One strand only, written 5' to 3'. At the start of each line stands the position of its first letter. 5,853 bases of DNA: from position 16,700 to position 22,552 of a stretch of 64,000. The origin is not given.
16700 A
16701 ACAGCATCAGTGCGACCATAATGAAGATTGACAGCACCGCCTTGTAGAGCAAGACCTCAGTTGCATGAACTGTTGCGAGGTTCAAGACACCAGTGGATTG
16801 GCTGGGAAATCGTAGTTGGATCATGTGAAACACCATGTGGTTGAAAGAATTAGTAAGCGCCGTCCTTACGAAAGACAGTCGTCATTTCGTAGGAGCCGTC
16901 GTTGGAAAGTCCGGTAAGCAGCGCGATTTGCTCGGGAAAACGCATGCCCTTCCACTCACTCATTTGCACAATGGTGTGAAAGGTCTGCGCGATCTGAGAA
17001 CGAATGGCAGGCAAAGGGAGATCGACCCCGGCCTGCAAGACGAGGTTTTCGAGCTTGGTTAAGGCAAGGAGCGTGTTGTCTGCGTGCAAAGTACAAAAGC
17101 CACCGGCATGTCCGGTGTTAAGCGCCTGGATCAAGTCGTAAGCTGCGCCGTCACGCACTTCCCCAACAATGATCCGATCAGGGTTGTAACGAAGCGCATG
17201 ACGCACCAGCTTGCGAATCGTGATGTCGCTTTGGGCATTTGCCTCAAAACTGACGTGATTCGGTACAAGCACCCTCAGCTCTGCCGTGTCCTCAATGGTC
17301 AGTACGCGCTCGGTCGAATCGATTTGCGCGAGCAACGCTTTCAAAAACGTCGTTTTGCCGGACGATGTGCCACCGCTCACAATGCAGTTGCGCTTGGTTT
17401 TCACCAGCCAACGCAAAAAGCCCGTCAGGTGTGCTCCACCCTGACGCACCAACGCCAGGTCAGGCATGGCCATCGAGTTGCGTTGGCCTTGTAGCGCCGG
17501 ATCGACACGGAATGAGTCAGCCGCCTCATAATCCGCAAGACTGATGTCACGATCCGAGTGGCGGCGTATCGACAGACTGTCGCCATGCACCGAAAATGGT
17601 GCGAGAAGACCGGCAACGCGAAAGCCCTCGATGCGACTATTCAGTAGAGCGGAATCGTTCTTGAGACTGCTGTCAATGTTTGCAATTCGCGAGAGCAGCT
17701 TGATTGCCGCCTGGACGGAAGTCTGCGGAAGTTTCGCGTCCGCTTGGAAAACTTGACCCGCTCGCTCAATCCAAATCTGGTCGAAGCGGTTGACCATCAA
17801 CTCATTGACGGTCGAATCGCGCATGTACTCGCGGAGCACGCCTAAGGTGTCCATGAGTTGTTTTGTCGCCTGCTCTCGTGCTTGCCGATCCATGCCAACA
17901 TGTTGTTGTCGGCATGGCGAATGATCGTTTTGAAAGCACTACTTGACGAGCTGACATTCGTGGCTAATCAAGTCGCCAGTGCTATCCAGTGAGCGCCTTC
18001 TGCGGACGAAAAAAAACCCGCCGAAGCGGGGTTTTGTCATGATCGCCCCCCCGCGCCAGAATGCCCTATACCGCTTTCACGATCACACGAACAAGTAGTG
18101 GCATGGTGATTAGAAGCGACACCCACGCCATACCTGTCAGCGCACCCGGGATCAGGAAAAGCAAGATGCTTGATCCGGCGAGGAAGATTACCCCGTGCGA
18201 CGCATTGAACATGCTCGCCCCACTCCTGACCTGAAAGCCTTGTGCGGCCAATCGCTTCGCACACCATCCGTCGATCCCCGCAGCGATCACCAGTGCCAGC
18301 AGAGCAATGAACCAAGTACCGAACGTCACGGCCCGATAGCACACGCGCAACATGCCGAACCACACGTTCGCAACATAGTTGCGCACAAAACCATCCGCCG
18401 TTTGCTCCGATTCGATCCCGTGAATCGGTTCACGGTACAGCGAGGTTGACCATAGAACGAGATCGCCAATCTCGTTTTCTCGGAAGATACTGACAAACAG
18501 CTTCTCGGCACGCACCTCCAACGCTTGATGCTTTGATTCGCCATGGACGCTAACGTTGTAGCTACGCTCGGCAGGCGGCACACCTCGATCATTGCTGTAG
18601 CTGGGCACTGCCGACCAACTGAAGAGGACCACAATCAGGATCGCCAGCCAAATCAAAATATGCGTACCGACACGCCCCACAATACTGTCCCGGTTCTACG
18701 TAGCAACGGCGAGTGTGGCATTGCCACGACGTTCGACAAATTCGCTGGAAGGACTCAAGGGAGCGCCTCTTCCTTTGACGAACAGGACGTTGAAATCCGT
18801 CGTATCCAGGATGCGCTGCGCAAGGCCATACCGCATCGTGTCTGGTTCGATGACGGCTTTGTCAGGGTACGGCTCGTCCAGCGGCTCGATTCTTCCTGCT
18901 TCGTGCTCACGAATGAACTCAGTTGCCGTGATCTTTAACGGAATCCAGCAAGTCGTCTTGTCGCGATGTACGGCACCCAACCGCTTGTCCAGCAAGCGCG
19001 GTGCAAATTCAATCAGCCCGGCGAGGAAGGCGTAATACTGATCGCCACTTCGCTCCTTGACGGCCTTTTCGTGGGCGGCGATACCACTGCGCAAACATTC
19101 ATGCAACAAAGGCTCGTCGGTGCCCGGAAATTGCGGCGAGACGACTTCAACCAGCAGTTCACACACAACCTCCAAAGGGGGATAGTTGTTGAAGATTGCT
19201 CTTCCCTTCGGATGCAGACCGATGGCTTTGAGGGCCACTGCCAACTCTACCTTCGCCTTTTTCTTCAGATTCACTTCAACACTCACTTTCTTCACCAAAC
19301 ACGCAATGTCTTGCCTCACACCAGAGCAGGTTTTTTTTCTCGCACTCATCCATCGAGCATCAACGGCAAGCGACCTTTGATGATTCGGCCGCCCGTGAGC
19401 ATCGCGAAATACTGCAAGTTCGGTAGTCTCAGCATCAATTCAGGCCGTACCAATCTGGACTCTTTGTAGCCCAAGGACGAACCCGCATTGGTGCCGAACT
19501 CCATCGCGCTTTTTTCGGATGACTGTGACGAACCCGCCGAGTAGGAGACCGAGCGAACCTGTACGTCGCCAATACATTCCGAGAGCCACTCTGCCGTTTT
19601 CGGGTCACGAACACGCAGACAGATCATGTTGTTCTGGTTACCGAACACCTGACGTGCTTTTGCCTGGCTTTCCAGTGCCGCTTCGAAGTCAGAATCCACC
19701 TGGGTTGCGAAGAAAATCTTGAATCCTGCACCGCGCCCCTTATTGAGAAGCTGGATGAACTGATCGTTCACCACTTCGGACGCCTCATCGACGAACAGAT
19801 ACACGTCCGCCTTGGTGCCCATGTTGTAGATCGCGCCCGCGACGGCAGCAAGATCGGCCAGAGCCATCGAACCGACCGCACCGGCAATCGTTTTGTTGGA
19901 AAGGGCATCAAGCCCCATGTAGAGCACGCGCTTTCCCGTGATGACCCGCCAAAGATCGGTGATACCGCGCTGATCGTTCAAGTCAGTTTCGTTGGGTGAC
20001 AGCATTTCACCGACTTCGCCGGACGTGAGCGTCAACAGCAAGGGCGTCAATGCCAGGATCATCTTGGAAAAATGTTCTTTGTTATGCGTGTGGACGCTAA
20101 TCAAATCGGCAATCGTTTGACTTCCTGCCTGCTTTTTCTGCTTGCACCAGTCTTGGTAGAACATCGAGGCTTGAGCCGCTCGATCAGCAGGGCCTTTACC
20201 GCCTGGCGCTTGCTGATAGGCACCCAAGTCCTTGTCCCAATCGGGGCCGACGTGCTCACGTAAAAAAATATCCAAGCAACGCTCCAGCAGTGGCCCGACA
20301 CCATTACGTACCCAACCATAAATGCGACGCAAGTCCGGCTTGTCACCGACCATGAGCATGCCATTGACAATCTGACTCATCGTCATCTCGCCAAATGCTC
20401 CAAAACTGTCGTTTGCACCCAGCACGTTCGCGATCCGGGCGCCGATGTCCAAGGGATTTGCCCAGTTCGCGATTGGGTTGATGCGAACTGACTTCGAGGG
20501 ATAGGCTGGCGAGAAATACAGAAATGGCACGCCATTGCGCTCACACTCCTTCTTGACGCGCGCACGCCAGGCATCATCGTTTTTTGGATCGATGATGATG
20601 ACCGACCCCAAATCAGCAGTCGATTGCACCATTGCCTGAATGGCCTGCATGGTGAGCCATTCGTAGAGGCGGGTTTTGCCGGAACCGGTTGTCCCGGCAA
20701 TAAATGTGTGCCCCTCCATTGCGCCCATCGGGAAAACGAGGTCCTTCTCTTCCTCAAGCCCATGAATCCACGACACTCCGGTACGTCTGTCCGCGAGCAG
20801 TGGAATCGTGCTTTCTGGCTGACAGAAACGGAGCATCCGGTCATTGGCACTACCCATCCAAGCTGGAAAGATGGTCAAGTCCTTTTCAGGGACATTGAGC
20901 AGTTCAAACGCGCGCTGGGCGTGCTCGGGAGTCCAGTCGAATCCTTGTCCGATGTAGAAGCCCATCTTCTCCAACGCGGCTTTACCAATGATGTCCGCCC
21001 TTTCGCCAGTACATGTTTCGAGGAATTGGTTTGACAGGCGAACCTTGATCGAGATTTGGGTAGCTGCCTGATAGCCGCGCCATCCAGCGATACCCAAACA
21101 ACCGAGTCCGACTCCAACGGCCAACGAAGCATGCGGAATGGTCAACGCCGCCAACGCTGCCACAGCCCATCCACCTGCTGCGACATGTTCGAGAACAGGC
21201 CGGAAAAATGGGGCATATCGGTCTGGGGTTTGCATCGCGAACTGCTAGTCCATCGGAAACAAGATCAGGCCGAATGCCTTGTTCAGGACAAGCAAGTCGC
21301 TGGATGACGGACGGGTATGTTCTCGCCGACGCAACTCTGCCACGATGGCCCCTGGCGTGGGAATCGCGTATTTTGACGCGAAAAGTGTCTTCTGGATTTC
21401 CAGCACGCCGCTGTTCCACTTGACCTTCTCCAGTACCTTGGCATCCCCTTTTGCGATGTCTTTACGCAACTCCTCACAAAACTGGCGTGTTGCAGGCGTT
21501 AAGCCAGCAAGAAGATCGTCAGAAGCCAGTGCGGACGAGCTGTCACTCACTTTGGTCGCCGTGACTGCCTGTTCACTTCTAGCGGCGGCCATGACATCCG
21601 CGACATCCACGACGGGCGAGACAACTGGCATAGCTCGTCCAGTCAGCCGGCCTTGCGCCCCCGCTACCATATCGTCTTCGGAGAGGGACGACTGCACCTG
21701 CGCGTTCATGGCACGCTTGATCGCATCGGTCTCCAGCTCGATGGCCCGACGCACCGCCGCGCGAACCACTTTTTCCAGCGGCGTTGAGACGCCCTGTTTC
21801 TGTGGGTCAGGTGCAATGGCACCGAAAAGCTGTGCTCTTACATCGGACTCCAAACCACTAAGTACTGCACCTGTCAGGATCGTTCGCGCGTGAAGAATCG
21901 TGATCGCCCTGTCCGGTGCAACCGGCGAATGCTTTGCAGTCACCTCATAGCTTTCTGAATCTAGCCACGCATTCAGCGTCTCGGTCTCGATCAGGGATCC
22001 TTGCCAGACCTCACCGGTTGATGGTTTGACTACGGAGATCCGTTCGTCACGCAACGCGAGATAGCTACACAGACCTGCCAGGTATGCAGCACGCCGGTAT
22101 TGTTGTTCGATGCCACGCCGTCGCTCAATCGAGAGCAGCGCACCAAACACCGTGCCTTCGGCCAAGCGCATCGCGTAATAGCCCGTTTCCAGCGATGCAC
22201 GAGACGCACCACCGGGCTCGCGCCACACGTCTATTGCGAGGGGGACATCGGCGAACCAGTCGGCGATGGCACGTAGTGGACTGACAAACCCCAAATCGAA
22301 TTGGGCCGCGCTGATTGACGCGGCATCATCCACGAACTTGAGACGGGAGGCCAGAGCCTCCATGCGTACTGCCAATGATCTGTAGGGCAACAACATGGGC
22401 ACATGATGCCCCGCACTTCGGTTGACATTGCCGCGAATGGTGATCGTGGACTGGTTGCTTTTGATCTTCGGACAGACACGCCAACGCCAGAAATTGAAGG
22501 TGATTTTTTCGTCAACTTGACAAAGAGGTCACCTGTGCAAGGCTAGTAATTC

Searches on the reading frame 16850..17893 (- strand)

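Call 11: search_protein_families(library=ncbifam, proteins=[window:16850-17893:-], max_evalue=0.001)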
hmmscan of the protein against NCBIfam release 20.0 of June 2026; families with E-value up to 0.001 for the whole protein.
window:16850-17893:- (347 aa): 17 families
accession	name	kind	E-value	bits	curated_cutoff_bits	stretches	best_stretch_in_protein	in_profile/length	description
TIGR02788.1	VirB11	equivalog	1.4e-61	208.2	249.95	1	23-319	1-302/308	P-type DNA transfer ATPase VirB11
TIGR02782.1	TrbB_P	equivalog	7.2e-57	193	304.55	2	158-335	127-301/303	P-type conjugative transfer ATPase TrbB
TIGR03819.1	heli_sec_ATPase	hypoth_equivalog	1.3e-53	182.3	373.15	2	140-313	151-327/340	TadA family conjugal transfer-associated ATPase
NF010475.0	PRK13900.1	equivalog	2.3e-52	178.1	389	1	17-320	12-319/333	type IV secretion system ATPase VirB11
NF010469.0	PRK13894.1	subfamily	5e-45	154.2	508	2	160-338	142-318/320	conjugal transfer ATPase TrbB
NF010407.0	PRK13833.1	subfamily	1.3e-41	143.1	499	1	5-290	6-268/323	conjugal transfer protein TrbB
NF010425.0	PRK13851.1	equivalog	3.2e-32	111.7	461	1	11-286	5-285/344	type IV secretion system protein VirB11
NF058587.1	archaellum_moto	equivalog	1.3e-22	80.3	550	1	154-273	262-385/527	archaellum flagellar ATPase motor FlaI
NF041000.1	ATPase_ComGA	equivalog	1.3e-20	73.5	300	1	167-287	128-248/267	competence type IV pilus ATPase ComGA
NF053672.1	bindosome_BasE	exception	9.3e-20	70.8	1000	1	162-285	264-392/512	bindosome assembly system ATPase subunit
TIGR02533.1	type_II_gspE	equivalog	4.3e-16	58.6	630.25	1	162-284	238-359/486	type II secretion system ATPase GspE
NF007755.0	PRK10436.1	equivalog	7.7e-15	54.5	617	1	139-286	194-337/465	type II secretion system protein GspE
NF053534.1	T4PilAsmATPsTfpB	equivalog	1.2e-14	53.6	850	1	170-287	339-455/584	type IV pilus assembly ATPase TfpB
TIGR01420.1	pilT_fam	subfamily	4.8e-14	52.3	319.1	1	163-309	117-263/343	PilT/PilU family type 4a pilus ATPase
TIGR02538.1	type_IV_pilB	equivalog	6.9e-14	51.4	675.65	1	158-285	307-433/564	type IV-A pilus assembly ATPase PilB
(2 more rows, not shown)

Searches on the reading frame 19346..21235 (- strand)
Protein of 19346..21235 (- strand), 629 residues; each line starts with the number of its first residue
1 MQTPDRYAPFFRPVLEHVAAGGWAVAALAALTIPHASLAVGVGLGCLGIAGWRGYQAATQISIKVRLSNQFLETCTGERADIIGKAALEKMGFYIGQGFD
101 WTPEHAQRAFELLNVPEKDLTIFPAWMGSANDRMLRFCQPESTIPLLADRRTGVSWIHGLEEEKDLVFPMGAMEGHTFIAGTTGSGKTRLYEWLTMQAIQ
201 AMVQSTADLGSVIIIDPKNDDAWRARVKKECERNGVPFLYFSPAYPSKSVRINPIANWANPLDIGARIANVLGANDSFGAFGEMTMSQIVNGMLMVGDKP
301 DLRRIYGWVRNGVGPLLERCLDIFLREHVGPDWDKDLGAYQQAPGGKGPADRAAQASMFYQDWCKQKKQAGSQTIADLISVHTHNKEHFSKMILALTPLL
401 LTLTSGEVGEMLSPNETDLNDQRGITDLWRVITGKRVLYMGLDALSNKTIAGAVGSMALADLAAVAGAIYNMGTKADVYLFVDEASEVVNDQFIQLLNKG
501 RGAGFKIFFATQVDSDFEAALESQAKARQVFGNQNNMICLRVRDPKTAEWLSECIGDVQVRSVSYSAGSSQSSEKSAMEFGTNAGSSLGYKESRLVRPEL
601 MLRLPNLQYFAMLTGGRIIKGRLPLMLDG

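Call 3: search_protein_families(library=pfam, proteins=[window:19346-21235:-], max_evalue=1)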
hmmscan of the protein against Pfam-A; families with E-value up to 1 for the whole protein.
window:19346-21235:- (629 aa): 11 families
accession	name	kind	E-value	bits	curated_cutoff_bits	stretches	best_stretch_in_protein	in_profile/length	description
PF12696.13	TraG-D_C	-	1.2e-16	61.2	22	1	478-605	2-125/126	TraM recognition site of TraD and TraG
PF10412.15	TrwB_AAD_bind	-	1.9e-15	57.1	20.5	2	459-615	227-377/387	Type IV secretion-system coupling protein DNA-binding domain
PF02534.20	T4SS-DNA_transf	-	4.1e-06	26.4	20.1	1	496-616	323-435/468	Type IV secretory system Conjugative DNA transfer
PF01935.23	DUF87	-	0.00097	19.7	23.2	1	174-225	23-68/220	Helicase HerA, central domain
PF13401.12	AAA_22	-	0.0056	17.4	27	1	174-225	5-49/130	AAA domain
PF01580.24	FtsK_SpoIIIE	-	0.0064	16.4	24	1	167-196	32-61/221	FtsK/SpoIIIE family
PF05872.18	HerA_C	-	0.009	15.1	22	0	162-197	9-44/502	Helicase HerA-like C-terminal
PF12846.13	AAA_10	-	0.04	13.4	27.5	1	175-232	22-72/362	AAA-like domain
PF00270.35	DEAD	-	0.11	12.7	26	1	174-217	14-53/167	DEAD/DEAH box helicase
PF20720.3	nSTAND3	-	0.15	12.2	27.2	1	175-201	18-44/155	Novel STAND NTPase 3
PF13604.12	AAA_30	-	0.43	10.7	27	0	426-509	39-121/191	AAA domain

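Call 4: search_protein_families(library=ncbifam, proteins=[window:19346-21235:-], max_evalue=1)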
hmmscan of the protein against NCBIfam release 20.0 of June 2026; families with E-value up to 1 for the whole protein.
window:19346-21235:- (629 aa): 8 families
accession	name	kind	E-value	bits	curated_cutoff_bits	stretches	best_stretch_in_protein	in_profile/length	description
TIGR03743.1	SXT_TraD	subfamily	9.3e-185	615.7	366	1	10-625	4-635/636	conjugative transfer system coupling protein TraD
TIGR03754.1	conj_TOL_TraD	equivalog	6.2e-94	315.7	647.55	1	14-625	8-642/643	type IV conjugative transfer system coupling protein TraD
NF045973.1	conju_CD1115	equivalog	1.9e-12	46.8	250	2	401-617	223-426/442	VirD4-like conjugal transfer protein, CD1115 family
TIGR00929.1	VirB4_CagE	subfamily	0.0001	20.7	643.1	1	165-216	435-473/792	VirB4 family type IV secretion/conjugal transfer ATPase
NF041017.1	DNA_import_CedB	equivalog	0.00019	20.2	700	1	173-228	274-323/590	DNA import protein CedB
TIGR02759.1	TraD_Ftype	equivalog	0.0048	15.7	521.35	1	496-567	428-500/566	type IV conjugative transfer system coupling protein TraD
NF045975.1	VirB4_plasma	equivalog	0.01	13.6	590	1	177-220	518-554/894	Mbov_0397 family ICE element conjugal transfer ATPase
NF033849.1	ser_rich_anae_1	subfamily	0.026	11.8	650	1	176-239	761-824/1163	serine-rich protein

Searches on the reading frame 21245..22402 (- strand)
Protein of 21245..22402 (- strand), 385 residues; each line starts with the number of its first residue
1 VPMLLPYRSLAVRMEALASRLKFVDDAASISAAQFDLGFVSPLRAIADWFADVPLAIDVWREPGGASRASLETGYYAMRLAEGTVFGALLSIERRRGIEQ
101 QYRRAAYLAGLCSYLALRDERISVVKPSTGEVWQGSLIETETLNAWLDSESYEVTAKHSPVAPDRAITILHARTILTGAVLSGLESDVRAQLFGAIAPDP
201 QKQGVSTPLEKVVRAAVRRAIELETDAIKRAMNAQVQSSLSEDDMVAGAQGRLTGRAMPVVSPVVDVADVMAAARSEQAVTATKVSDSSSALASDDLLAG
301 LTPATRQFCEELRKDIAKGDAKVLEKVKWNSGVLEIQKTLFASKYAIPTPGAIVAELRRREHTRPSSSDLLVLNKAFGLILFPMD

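Call 3: search_protein_families(library=pfam, proteins=[window:21245-22402:-], max_evalue=1)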
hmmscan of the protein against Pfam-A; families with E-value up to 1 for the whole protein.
window:21245-22402:- (385 aa): 2 families
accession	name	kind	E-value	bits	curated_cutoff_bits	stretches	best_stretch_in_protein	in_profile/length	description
PF07514.17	TraI_2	-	2.7e-10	40.2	23.9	1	26-236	25-239/324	Putative helicase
PF07533.21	BRK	-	0.39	10.9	23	1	119-136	4-21/44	BRK domain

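Call 4: search_protein_families(library=ncbifam, proteins=[window:21245-22402:-], max_evalue=1)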
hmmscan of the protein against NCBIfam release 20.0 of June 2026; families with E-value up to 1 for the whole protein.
window:21245-22402:- (385 aa): 2 families
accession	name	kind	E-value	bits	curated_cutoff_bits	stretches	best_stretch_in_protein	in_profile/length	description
NF041494.1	MobH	equivalog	4.6e-14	52.1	200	1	15-237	12-236/340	MobH family relaxase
TIGR03760.1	ICE_TraI_Pfluor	equivalog_domain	0.00059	19.5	161.4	1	17-221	18-214/218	integrating conjugative element relaxase, PFGI-1 class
